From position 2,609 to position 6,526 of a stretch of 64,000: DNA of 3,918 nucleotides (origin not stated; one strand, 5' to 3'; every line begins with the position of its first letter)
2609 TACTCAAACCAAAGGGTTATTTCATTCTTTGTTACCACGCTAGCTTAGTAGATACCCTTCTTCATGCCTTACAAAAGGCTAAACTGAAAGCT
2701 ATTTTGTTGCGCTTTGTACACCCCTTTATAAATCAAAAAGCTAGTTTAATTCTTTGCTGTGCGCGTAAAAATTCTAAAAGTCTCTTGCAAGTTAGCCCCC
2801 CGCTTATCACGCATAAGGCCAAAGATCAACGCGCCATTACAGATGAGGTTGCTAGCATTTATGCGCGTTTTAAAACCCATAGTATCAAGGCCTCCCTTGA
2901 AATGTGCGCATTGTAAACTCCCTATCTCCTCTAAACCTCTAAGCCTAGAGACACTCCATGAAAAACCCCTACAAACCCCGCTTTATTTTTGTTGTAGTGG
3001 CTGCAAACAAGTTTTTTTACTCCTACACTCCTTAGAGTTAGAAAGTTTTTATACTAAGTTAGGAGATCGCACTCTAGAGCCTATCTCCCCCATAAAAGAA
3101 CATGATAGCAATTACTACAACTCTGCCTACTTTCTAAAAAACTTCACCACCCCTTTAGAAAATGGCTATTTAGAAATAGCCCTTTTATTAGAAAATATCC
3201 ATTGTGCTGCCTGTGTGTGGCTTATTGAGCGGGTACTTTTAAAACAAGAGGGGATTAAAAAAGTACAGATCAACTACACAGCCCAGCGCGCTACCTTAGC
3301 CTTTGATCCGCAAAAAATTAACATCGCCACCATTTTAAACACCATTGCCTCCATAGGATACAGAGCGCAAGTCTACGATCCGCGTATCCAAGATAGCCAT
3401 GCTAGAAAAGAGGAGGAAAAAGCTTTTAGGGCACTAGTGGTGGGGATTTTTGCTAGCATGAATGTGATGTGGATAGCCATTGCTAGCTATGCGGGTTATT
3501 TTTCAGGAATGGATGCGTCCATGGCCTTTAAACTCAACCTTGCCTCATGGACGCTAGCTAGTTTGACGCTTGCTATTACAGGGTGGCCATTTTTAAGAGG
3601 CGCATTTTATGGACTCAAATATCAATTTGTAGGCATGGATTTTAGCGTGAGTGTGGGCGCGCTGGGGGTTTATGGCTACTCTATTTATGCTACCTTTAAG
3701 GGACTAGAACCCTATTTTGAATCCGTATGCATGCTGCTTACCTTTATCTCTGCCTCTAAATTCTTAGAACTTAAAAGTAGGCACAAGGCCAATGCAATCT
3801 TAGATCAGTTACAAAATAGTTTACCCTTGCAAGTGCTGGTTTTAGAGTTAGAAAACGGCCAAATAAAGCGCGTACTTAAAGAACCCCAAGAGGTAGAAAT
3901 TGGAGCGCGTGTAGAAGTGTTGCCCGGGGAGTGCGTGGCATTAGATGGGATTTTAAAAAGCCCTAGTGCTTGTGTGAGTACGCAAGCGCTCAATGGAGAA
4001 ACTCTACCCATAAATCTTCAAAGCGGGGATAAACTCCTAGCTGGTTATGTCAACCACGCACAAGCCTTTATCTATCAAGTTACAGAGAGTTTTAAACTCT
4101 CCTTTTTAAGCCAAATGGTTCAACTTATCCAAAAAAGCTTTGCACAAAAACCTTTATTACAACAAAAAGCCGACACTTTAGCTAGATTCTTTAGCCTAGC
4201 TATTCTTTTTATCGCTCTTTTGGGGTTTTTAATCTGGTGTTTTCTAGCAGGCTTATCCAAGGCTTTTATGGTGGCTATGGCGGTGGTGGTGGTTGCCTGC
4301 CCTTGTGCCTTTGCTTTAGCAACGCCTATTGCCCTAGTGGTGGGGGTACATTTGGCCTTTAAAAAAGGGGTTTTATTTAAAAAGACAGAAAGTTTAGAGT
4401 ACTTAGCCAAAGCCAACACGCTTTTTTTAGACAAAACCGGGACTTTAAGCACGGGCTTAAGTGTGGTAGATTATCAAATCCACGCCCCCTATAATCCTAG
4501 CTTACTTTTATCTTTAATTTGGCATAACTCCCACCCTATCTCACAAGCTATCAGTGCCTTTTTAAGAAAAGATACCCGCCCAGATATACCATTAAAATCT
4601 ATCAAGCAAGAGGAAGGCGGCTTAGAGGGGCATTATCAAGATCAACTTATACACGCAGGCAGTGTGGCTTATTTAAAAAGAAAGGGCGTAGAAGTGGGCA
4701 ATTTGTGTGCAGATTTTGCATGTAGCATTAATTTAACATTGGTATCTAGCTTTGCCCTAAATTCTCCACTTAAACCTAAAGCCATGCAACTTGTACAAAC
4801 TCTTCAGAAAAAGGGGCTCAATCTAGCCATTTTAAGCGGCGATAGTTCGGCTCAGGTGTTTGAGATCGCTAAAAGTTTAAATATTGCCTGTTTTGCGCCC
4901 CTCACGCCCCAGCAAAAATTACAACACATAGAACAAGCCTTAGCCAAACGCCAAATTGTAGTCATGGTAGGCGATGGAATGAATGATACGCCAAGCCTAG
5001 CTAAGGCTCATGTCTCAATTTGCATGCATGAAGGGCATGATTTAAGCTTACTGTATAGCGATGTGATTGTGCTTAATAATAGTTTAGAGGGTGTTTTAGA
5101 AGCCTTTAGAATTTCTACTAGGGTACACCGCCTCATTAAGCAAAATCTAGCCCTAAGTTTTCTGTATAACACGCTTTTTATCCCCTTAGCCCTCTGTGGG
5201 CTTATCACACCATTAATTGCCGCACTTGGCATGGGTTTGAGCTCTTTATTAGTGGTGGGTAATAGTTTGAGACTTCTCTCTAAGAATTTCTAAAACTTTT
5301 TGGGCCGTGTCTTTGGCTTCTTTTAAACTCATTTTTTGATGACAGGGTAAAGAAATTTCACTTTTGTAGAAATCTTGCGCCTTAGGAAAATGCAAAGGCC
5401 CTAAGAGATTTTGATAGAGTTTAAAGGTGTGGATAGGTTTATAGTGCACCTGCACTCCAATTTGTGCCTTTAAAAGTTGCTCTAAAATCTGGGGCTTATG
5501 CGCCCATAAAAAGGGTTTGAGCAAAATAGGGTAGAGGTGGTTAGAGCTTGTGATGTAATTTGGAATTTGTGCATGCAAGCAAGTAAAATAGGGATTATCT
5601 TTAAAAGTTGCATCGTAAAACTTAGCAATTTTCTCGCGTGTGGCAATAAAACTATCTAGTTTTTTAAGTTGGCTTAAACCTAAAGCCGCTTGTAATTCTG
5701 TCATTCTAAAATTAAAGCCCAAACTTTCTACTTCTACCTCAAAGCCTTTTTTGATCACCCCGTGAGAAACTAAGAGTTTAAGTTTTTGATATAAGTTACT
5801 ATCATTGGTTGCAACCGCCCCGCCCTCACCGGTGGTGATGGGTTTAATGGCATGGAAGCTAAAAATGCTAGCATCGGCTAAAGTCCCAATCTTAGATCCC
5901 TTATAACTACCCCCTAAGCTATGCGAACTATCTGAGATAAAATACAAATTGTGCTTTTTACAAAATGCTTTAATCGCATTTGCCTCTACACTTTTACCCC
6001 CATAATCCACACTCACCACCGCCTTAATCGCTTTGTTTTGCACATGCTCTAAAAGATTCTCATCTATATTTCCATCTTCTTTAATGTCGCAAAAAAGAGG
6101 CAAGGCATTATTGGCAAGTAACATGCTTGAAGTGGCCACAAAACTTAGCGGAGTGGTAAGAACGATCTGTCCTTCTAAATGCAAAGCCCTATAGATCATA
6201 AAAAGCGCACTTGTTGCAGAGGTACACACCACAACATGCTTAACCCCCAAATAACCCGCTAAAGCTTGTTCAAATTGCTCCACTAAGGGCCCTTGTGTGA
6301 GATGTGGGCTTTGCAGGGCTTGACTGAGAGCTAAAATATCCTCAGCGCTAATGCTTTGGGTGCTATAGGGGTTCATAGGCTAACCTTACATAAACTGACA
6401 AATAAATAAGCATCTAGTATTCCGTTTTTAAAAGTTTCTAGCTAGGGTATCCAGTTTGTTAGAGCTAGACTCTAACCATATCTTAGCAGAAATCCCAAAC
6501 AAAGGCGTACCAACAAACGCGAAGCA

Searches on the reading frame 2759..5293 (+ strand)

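Call 80: search_protein_families(library=ncbifam, max_evalue=0.00001, proteins=[window:2759-5293:+])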
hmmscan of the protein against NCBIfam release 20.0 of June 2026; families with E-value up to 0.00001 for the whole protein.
window:2759-5293:+ (844 aa): 28 families (the best 25 are shown)
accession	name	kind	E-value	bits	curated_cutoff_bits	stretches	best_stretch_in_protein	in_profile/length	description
TIGR01525.1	ATPase-IB_hvy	subfamily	2.1e-121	406.5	346.25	1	293-839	1-560/560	heavy metal translocating P-type ATPase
TIGR01511.1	ATPase-IB1_Cu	subfamily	8.4e-118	394.6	397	1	275-839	2-541/542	copper-translocating P-type ATPase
TIGR01512.1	ATPase-IB2_Cd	subfamily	2.7e-93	313.3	313.5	2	319-600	18-281/494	cadmium family heavy metal-translocating P-type ATPase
NF007952.0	PRK10671.1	equivalog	8.3e-77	259.1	1316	1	140-840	105-832/838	copper-exporting P-type ATPase CopA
NF008262.1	PRK11033.1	equivalog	1.1e-61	209.3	1005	1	142-842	45-730/731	zinc/cadmium/mercury/lead-transporting ATPase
TIGR01494.1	ATPase_P-type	subfamily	4.5e-60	203.4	62.3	1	326-820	2-469/478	HAD-IC family P-type ATPase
NF033775.1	P_type_ZntA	exception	3.7e-51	174.3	1240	1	142-842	52-731/732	Zn(II)/Cd(II)/Pb(II) translocating P-type ATPase ZntA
TIGR01647.1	ATPase-IIIA_H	equivalog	1.5e-27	96.1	615.5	2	322-572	60-306/755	plasma-membrane proton-efflux P-type ATPase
NF010609.0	PRK14010.1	equivalog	6.8e-20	70.8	1323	2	375-572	119-318/673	K(+)-transporting ATPase subunit B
TIGR01517.1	ATPase-IIB_Ca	equivalog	3.9e-19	68.3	507.05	2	377-591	172-400/882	calcium-translocating P-type ATPase, PMCA-type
TIGR01497.1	kdpB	equivalog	5.1e-19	67.8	527.9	2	666-773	442-550/675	potassium-transporting ATPase subunit KdpB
TIGR01522.1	ATPase-IIA2_Ca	equivalog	1.6e-18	65.9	798.3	1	709-796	565-653/854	calcium-transporting P-type ATPase, PMR1-type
TIGR01524.1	ATPase-IIIB_Mg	equivalog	8.3e-16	57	610.75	1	709-782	580-652/867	magnesium-translocating P-type ATPase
TIGR01523.1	ATPase-IID_K-Na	equivalog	8.3e-16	56.8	645.05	1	633-794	598-755/997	potassium/sodium efflux P-type ATPase, fungal-type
NF041115.1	UxxU_metal_bind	equivalog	1.1e-14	54.3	95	1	140-206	6-72/74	metal-binding (seleno)protein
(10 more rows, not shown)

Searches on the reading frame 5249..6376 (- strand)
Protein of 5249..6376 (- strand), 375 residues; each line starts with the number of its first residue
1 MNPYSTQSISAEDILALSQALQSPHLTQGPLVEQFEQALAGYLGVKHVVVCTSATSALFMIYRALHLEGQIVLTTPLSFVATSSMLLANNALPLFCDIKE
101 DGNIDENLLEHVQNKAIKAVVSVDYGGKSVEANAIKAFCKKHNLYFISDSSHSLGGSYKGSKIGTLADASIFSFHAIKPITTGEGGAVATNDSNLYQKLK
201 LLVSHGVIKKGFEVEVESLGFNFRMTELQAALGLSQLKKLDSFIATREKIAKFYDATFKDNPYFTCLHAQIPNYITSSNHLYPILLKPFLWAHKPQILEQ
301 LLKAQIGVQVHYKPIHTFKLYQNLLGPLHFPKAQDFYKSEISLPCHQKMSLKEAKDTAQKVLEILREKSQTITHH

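Call 6: search_protein_families(library=pfam, max_evalue=0.01, proteins=[window:5249-6376:-])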
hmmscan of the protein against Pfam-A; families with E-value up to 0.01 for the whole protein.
window:5249-6376:- (375 aa): 1 family
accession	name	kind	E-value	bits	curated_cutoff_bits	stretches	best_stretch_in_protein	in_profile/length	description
PF01041.23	DegT_DnrJ_EryC1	-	4.6e-101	339.1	19.8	1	8-361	2-359/360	DegT/DnrJ/EryC1/StrS aminotransferase family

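Call 7: search_protein_families(library=ncbifam, max_evalue=0.01, proteins=[window:5249-6376:-])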
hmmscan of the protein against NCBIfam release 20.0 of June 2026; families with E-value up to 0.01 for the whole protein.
window:5249-6376:- (375 aa): 8 families
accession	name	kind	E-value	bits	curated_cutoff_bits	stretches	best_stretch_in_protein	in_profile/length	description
TIGR03588.1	PseC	equivalog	1.7e-133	445.2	423.5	1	2-365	2-380/380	UDP-4-amino-4,6-dideoxy-N-acetyl-beta-L-altrosamine transaminase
TIGR04181.1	NHT_00031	hypoth_equivalog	4.8e-61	206.6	420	1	17-345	16-358/359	LegC family aminotransferase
NF008658.2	PRK11658.1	equivalog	3.6e-57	193.7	631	1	3-364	6-376/379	UDP-4-amino-4-deoxy-L-arabinose aminotransferase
NF008687.0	PRK11706.1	equivalog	2.3e-47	161.6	375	1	3-364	3-373/375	dTDP-4-amino-4,6-dideoxygalactose transaminase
TIGR04427.1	PLP_DesI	equivalog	8.2e-44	150.3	650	1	17-355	38-373/390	dTDP-4-dehydro-6-deoxyglucose aminotransferase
NF011936.0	PRK15407.1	equivalog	1.8e-40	139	423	2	3-199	38-244/440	lipopolysaccharide biosynthesis protein RfbH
TIGR02379.1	ECA_wecE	subfamily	1.6e-36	125.9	434.85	1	3-320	3-329/376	dTDP-4-amino-4,6-dideoxy-D-glucose transaminase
TIGR01977.1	am_tr_V_EF2568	hypoth_equivalog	0.0032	16.5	377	1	30-155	44-179/376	cysteine desulfurase family protein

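Call 8: find_encoding_contigs(protein=window:5249-6376:-, flank=10000, max_places=10)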
Protein window:5249-6376:- (375 aa): no gene with exactly this product is on record in the collection.

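Call 9: find_related_loci(query=window:5249-6376:-, collection=genome_contigs, flank=10000)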
Query window:5249-6376:- (375 aa) in genome_contigs; peptide patterns used: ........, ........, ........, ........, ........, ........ (x = any residue, [..] = any of these).
205 stretches matched a pattern; 19 encode a relative of the query (tblastn E <= 1e-3); 19 distinct loci.
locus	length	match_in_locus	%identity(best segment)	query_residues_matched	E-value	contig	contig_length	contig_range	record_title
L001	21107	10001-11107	71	1-365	5e-174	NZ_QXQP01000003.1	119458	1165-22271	Helicobacter mehlei strain L15 NODE_3_length_119458_cov_107.953, whole genome shotgun sequence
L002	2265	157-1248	58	1-366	6e-144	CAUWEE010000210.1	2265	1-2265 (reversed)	MAG: uncultured Helicobacter sp. isolate SRS15957006__bin15 genome assembly, contig: SRS15957006_NODE_14911_length_2265_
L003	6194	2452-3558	39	1-366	4e-79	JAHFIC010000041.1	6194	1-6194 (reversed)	MAG: Candidatus Magasanikiibacteriota bacterium isolate nzgw353 NODE_42835_length_6195_cov_3.057623, whole genome shotgu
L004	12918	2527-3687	37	1-373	1e-67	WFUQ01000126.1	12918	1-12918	MAG: Gammaproteobacteria bacterium isolate S139_92 k151_343497, whole genome shotgun sequence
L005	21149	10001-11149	35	3-362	3e-64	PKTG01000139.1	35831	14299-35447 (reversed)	MAG: Candidatus Muiribacterium halophilum isolate BM706 sc_3210, whole genome shotgun sequence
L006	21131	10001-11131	90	1-375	0e+0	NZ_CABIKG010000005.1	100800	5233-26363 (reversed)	Helicobacter suis strain HSMf 331 isolate Helicobacter suis, whole genome shotgun sequence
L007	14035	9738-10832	34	3-361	1e-53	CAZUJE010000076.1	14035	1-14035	MAG TPA_asm: uncultured Hyphomicrobiales bacterium isolate SRP302447_co1_203 genome assembly, contig: NODE_11569_length_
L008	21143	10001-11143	30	3-365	1e-42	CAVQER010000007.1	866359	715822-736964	MAG: uncultured Alphaproteobacteria bacterium isolate MFD09206.bin.1.221 genome assembly, contig: contig_4843, whole gen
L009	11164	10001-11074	30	16-372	3e-41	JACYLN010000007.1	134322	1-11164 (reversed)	MAG: Leptolyngbyaceae cyanobacterium C42_A2020_001 NODE_427_length_134322_cov_7.965814, whole genome shotgun sequence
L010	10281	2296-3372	29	17-355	7e-40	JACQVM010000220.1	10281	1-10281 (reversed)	MAG: Candidatus Melainabacteria bacterium isolate NC_groundwater_1463_Ag_S-0.65um_47_13 S_p65_S5_coassembly_k141_2510003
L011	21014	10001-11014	31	17-361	2e-39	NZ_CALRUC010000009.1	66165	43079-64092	MAG: Ferrovibrio terrae isolate JJ-MA1B5-281-4-m1-bin327 JJ-MA1B5-281-C128, whole genome shotgun sequence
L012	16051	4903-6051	28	3-365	1e-39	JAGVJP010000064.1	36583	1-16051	MAG: Parachlamydiales bacterium isolate SW_11 c_000000073411, whole genome shotgun sequence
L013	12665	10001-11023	30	3-310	1e-38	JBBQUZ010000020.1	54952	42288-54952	MAG: Fimbriimonadales bacterium isolate Co_metawrap_1960 Cmw_1960_k141_23158775_length_54952_cov_10.0000, whole genome s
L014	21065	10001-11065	30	1-349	5e-35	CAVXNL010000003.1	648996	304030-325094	MAG: uncultured Planctomycetaceae bacterium isolate MFD00731.bin.2.216 genome assembly, contig: contig_21358, whole geno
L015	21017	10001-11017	30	16-361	2e-38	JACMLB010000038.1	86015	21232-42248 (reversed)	MAG: Rhodospirillales bacterium isolate ES-bin-283 ES-bin-283-contig-k141_865485, whole genome shotgun sequence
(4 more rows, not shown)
